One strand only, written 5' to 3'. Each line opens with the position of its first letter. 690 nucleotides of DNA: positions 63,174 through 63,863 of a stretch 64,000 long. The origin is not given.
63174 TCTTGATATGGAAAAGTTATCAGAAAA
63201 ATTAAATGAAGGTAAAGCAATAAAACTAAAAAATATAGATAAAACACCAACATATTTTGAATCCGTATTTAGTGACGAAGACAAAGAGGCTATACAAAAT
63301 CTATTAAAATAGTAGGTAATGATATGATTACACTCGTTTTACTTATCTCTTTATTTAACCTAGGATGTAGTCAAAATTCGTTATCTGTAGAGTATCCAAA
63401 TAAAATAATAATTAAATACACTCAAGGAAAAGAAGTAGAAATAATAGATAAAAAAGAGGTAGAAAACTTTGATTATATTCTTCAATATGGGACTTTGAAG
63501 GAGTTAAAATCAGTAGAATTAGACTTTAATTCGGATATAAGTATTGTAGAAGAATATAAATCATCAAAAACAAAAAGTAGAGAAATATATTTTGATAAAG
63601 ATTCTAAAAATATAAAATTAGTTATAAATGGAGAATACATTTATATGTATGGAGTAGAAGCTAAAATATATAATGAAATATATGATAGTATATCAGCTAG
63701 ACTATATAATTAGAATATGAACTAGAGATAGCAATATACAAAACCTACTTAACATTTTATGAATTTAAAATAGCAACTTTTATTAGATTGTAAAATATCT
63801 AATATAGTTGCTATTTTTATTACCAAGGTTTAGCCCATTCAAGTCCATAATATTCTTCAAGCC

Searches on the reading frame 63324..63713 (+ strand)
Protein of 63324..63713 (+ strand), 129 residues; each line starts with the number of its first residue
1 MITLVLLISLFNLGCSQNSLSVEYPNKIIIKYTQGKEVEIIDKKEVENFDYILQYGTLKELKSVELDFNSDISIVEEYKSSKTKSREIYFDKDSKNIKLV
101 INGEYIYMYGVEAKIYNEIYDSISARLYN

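Call 92: find_encoding_contigs(protein=window:63324-63713:+, flank=10000, max_places=1)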
Protein window:63324-63713:+ (129 aa): no gene with exactly this product is on record in the collection.

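Call 94: search_protein_families(library=pfam, proteins=[window:63324-63713:+], max_evalue=0.0001)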
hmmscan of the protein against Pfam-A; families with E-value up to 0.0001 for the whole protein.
window:63324-63713:+ (129 aa): 0 families
